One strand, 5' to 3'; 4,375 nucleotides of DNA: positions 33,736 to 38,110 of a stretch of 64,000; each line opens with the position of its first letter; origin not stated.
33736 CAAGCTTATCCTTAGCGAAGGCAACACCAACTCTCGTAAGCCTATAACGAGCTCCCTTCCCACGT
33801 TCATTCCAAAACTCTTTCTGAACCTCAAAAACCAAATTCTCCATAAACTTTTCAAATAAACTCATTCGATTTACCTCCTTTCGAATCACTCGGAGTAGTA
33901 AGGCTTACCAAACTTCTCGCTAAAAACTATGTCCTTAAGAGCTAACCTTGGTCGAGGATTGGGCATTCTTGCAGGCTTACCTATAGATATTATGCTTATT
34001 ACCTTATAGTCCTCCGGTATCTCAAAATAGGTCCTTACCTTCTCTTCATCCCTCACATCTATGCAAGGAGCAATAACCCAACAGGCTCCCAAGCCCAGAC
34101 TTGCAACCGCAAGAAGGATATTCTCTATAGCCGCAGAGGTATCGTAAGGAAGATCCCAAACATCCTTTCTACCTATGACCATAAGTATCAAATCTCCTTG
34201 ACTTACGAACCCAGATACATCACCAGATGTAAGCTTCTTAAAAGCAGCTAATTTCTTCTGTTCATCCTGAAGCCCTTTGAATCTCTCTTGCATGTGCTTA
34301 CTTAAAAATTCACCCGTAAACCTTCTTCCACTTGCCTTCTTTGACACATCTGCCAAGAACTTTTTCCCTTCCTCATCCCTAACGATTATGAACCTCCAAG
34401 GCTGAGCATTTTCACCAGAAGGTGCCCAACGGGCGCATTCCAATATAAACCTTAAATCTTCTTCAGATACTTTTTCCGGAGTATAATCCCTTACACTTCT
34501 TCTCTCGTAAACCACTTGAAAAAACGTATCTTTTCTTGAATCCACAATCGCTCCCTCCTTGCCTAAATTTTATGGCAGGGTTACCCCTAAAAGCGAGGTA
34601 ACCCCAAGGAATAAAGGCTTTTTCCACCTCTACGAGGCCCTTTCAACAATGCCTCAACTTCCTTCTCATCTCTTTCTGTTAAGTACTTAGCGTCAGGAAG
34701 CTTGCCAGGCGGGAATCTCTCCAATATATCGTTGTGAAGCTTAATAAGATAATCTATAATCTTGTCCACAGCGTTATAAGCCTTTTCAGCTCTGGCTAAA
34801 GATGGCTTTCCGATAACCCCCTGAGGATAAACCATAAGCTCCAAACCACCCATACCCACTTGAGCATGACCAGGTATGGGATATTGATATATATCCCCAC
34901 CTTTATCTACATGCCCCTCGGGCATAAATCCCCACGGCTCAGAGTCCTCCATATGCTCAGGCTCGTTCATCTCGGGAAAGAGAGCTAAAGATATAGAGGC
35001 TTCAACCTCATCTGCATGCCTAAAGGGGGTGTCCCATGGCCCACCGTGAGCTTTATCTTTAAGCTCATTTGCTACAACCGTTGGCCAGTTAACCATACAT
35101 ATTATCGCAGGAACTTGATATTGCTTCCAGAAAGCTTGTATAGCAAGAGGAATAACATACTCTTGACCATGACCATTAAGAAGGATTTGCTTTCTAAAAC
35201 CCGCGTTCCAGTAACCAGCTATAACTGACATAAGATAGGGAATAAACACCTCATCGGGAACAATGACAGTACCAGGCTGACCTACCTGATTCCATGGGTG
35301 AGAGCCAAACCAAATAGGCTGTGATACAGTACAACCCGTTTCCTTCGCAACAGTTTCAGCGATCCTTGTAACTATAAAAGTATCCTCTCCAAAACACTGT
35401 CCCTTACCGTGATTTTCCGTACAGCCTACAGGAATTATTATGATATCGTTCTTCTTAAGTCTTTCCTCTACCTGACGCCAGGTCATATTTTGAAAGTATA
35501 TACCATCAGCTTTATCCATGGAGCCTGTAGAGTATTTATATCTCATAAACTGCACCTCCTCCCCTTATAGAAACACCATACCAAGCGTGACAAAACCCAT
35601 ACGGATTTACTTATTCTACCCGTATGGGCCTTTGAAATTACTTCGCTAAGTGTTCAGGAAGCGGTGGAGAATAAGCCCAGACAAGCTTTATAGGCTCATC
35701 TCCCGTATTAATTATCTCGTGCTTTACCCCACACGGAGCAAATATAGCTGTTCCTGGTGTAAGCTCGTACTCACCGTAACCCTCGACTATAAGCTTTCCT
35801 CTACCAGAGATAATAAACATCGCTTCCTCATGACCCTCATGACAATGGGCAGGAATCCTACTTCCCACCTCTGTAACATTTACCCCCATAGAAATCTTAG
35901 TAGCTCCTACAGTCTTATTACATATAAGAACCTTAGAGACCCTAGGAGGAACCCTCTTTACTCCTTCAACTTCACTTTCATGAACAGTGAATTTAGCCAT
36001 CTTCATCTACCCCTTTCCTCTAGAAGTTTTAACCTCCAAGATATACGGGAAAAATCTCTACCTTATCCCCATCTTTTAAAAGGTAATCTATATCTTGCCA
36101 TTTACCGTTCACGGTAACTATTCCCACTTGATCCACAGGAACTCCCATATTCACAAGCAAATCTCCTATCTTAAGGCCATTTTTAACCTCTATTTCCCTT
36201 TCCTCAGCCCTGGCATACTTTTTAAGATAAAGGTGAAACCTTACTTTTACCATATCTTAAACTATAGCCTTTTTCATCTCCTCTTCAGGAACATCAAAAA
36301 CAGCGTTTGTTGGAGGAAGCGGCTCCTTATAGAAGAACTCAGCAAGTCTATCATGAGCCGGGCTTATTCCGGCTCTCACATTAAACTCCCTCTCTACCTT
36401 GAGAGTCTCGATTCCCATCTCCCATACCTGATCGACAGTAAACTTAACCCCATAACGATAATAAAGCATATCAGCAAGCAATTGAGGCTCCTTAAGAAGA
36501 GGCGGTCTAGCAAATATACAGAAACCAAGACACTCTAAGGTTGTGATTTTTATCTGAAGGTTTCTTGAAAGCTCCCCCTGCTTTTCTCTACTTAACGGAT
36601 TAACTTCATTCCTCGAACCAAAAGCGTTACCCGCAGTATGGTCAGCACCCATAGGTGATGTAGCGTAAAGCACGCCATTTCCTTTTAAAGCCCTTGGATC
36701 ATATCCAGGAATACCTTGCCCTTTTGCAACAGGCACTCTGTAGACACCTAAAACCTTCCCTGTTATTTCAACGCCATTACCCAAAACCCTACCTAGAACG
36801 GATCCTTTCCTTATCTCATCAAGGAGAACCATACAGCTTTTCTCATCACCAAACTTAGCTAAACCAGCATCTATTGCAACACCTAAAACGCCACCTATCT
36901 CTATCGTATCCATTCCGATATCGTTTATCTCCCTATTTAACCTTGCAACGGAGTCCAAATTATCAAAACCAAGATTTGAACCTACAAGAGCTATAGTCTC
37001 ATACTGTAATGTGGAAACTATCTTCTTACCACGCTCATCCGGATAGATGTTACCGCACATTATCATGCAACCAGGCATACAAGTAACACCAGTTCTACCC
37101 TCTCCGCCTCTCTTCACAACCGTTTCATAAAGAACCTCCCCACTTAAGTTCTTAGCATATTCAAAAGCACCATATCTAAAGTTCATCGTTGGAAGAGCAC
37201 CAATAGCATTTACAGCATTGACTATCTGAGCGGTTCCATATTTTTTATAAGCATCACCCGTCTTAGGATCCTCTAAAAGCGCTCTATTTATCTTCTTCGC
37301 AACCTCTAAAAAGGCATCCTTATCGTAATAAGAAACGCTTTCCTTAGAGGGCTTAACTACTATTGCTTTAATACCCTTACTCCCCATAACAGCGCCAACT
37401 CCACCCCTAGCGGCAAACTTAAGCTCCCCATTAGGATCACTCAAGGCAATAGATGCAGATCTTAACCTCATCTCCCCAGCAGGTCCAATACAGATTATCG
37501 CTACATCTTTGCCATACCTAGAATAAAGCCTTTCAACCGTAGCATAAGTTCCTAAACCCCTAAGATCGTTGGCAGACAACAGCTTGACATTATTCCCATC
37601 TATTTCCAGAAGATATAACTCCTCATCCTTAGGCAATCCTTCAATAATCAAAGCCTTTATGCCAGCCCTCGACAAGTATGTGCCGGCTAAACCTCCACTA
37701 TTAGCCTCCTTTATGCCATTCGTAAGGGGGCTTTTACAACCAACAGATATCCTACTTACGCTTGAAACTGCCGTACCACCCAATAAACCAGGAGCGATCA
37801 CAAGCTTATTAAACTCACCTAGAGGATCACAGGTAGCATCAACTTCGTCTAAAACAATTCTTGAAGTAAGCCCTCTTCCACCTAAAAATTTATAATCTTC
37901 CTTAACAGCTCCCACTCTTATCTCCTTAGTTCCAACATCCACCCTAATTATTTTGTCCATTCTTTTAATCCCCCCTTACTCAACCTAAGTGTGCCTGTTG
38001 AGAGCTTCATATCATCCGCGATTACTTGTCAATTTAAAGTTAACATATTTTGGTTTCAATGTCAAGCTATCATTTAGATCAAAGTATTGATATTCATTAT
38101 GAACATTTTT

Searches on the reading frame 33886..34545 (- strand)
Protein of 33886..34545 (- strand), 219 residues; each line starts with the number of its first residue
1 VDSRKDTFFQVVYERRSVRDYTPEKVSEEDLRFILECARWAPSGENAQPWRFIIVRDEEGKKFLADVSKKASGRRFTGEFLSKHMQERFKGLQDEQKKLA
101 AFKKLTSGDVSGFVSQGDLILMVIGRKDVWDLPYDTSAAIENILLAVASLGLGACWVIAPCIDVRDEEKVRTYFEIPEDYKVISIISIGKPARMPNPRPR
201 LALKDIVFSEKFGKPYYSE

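Call 52: search_protein_families(library=pfam, max_evalue=1e-8, proteins=[window:33886-34545:-])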
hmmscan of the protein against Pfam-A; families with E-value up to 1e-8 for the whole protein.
window:33886-34545:- (219 aa): 2 families
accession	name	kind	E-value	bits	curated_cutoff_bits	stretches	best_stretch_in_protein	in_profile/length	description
PF00881.29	Nitroreductase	-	2.7e-29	102.9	23.5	1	13-190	2-167/167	Nitroreductase family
PF14512.11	TM1586_NiRdase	-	1.3e-13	51.5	27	0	70-207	9-149/215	Putative TM nitroreductase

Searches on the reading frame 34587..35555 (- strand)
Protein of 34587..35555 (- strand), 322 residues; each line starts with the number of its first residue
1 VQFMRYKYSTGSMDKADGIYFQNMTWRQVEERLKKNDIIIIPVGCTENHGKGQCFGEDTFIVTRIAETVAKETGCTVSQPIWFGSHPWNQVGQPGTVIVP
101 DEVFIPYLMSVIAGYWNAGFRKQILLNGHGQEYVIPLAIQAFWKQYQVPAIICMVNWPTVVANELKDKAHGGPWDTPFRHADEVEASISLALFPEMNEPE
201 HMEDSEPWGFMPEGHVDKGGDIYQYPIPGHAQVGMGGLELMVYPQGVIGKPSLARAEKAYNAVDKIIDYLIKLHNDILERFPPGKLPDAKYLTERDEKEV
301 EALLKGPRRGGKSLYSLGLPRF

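Call 52: search_protein_families(library=pfam, max_evalue=1e-8, proteins=[window:34587-35555:-])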
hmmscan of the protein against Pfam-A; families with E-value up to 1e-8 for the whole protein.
window:34587-35555:- (322 aa): 1 family
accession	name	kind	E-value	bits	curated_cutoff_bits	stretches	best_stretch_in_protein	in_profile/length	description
PF02633.19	Creatininase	-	3.6e-44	151.4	31.3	1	22-273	1-237/238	Creatinine amidohydrolase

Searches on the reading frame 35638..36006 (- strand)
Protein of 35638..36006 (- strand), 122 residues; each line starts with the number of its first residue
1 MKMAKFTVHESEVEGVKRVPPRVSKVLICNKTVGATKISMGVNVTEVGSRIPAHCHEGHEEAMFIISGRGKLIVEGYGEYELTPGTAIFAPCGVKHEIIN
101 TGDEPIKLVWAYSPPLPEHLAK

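Call 52: search_protein_families(library=pfam, max_evalue=1e-8, proteins=[window:35638-36006:-])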
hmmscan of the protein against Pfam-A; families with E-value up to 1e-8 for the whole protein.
window:35638-36006:- (122 aa): 1 family
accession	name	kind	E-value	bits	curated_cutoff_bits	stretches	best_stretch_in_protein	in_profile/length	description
PF07883.17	Cupin_2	-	2.5e-17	62.8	27.2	1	46-112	6-70/70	Cupin domain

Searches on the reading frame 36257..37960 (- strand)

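Call 53: search_protein_families(library=pfam, max_evalue=1e-8, proteins=[window:36257-37960:-])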
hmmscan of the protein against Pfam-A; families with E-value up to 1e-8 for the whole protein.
window:36257-37960:- (567 aa): 2 families
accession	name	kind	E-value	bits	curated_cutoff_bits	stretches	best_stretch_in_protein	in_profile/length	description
PF01314.23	AFOR_C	-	1.7e-66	225.4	27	1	219-554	1-350/385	Aldehyde ferredoxin oxidoreductase, domains 2 & 3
PF02730.20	AFOR_N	-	1.4e-62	211.4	29.8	1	3-203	2-197/199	Aldehyde ferredoxin oxidoreductase, N-terminal domain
